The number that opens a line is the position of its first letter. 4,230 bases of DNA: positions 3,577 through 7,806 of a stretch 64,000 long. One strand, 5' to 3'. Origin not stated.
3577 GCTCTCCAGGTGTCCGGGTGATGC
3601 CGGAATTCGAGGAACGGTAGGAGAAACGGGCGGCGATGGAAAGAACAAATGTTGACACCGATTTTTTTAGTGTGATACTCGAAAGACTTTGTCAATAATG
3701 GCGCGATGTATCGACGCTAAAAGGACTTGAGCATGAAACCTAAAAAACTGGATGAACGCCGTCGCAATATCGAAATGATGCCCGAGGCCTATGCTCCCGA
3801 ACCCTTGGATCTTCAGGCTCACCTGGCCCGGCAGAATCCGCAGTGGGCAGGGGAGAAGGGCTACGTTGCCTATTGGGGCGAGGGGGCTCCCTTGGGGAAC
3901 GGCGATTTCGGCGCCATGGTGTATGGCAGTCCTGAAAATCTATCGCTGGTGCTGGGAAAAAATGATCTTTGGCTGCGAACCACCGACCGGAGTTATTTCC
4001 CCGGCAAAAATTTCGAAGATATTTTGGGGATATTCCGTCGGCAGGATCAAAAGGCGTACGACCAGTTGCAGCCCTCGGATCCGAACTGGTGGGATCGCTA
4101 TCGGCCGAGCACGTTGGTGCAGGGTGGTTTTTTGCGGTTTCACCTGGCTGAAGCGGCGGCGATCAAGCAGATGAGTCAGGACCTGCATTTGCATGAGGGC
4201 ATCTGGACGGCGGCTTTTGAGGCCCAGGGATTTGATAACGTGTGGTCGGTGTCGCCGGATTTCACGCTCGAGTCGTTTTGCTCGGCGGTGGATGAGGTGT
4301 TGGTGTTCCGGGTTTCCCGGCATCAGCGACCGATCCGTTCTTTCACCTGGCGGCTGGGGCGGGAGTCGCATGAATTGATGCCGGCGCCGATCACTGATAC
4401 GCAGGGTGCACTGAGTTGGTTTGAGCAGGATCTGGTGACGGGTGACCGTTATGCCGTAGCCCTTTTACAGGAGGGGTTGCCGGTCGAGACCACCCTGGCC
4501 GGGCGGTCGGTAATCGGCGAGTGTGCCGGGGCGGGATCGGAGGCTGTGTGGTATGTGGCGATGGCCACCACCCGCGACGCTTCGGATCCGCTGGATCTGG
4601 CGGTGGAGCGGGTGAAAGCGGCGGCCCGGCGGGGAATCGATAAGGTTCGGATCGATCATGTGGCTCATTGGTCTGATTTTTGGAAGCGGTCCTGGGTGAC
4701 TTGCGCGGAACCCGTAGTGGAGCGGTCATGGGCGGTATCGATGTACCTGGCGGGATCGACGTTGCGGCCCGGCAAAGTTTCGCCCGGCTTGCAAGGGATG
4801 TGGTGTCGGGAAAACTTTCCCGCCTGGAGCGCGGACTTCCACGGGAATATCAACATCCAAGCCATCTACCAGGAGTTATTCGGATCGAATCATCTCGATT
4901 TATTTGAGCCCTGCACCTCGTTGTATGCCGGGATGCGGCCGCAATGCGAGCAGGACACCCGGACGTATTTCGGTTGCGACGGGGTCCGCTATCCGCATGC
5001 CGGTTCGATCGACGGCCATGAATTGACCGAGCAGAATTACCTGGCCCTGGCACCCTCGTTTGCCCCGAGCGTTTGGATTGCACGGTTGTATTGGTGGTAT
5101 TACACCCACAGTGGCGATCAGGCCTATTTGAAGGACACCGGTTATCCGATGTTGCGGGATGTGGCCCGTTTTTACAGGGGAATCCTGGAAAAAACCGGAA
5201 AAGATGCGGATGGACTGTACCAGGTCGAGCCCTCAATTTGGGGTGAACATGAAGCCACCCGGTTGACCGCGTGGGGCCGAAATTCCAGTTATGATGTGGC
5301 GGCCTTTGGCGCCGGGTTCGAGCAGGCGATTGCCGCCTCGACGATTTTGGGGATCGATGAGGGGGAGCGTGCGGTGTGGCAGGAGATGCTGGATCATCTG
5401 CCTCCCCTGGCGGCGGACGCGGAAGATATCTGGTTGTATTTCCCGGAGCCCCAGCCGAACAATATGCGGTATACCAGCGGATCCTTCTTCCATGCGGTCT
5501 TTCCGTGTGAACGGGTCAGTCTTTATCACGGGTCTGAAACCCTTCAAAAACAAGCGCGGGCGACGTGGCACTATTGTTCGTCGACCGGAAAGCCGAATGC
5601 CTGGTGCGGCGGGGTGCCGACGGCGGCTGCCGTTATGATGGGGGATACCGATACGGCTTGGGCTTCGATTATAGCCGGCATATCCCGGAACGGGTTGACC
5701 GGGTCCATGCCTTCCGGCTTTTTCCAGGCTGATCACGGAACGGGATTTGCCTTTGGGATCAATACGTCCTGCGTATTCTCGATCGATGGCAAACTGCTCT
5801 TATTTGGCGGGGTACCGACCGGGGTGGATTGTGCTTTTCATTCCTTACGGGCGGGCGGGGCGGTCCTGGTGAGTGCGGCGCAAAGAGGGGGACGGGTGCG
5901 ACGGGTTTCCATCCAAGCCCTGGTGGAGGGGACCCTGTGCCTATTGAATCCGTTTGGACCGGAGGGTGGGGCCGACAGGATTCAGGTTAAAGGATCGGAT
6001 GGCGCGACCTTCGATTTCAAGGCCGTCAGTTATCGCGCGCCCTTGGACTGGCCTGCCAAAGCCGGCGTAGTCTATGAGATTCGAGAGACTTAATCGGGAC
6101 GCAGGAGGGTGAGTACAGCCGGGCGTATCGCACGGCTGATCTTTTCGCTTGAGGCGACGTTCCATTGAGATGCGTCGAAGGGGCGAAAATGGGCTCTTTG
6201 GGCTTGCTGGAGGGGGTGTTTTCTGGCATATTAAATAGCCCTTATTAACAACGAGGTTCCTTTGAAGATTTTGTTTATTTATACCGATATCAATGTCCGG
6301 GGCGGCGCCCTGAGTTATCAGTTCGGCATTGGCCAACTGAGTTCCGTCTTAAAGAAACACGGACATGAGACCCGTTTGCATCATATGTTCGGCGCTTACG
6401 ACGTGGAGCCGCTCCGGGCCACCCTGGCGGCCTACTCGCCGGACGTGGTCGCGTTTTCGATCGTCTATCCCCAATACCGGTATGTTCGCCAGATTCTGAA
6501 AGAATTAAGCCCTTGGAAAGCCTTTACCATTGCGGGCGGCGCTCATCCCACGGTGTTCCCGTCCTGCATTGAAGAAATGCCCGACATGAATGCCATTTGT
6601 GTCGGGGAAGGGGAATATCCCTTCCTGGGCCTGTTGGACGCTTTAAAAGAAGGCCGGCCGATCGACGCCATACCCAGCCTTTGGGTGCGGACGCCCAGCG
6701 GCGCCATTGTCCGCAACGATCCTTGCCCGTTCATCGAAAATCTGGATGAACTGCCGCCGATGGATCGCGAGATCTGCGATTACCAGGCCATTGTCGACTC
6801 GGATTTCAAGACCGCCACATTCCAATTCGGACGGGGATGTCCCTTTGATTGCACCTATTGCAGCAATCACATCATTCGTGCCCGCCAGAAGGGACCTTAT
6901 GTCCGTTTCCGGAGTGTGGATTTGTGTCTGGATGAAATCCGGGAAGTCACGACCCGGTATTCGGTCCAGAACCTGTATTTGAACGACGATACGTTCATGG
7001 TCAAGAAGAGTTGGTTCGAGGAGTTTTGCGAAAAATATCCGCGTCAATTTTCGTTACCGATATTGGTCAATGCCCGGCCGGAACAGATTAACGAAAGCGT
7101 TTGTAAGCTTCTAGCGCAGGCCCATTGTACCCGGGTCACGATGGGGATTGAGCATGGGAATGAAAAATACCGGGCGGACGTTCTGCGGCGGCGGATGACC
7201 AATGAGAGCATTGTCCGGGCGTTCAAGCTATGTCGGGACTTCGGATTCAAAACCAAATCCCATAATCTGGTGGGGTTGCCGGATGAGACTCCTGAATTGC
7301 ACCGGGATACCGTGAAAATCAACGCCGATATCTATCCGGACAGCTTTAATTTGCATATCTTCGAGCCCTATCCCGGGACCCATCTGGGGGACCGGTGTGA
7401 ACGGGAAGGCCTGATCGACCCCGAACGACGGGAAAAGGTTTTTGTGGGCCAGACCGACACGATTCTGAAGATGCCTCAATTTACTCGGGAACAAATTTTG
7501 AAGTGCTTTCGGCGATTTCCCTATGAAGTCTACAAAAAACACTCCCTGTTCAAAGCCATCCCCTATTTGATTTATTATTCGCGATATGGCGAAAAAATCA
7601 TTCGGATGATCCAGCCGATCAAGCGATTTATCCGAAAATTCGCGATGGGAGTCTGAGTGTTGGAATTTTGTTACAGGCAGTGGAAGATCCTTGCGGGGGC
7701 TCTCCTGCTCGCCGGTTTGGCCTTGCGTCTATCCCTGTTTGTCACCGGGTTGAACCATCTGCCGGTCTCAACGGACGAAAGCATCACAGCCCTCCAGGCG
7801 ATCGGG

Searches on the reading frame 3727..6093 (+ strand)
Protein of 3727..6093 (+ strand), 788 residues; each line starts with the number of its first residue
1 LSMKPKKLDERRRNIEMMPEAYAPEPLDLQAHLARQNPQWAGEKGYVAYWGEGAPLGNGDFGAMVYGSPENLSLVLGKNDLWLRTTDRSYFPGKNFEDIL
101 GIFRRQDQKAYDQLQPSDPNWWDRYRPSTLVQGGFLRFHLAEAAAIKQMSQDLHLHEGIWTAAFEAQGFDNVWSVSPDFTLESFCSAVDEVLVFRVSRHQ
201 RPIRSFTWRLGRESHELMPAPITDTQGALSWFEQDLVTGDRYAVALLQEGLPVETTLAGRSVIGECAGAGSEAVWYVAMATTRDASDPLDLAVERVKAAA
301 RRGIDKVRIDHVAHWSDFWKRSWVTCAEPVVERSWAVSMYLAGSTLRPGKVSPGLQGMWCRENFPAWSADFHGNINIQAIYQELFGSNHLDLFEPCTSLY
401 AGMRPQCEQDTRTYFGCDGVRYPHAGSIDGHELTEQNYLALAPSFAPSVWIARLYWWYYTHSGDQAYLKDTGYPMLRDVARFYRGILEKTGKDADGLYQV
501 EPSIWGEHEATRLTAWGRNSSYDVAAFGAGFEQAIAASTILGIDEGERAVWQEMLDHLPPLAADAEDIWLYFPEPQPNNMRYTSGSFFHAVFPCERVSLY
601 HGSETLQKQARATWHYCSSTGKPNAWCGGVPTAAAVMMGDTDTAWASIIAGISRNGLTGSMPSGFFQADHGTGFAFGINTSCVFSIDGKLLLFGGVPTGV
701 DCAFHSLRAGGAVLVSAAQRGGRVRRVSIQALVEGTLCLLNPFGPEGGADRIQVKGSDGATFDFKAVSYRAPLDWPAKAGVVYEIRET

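Call 47: search_protein_families(library=pfam, proteins=[window:3727-6093:+], max_evalue=0.0001)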
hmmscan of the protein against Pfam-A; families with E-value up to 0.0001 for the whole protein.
window:3727-6093:+ (788 aa): 2 families
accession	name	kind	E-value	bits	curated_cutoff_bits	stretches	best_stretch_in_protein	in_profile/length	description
PF22124.2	Glyco_hydro_95_cat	-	4e-35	122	27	1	336-678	57-404/408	Glycosyl hydrolase family 95 catalytic domain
PF14498.12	Glyco_hyd_65N_2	-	5.6e-13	49.9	27.7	1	49-215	9-165/234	Glycosyl hydrolase family 65, N-terminal domain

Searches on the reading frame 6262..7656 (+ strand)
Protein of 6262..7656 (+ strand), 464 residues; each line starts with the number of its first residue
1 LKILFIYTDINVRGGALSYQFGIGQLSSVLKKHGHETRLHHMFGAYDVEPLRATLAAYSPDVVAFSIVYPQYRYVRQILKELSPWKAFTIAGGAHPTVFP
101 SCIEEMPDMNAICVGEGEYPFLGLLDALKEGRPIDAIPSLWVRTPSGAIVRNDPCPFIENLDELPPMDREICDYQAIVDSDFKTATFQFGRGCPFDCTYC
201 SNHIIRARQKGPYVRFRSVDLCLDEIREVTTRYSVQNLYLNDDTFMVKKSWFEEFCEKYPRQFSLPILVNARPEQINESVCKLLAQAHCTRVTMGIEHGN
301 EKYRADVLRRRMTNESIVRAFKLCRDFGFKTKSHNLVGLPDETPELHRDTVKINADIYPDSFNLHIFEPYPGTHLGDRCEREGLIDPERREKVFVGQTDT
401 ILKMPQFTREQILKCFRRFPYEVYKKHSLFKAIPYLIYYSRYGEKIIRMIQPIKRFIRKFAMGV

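Call 47: search_protein_families(library=pfam, proteins=[window:6262-7656:+], max_evalue=0.0001)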
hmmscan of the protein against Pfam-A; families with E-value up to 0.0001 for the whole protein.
window:6262-7656:+ (464 aa): 2 families
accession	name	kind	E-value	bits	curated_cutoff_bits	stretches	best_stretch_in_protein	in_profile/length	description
PF04055.27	Radical_SAM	-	4.5e-22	79.4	29.5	1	189-350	3-162/166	Radical SAM superfamily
PF02310.24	B12-binding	-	2e-10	41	32.1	1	19-124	13-120/121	B12 binding domain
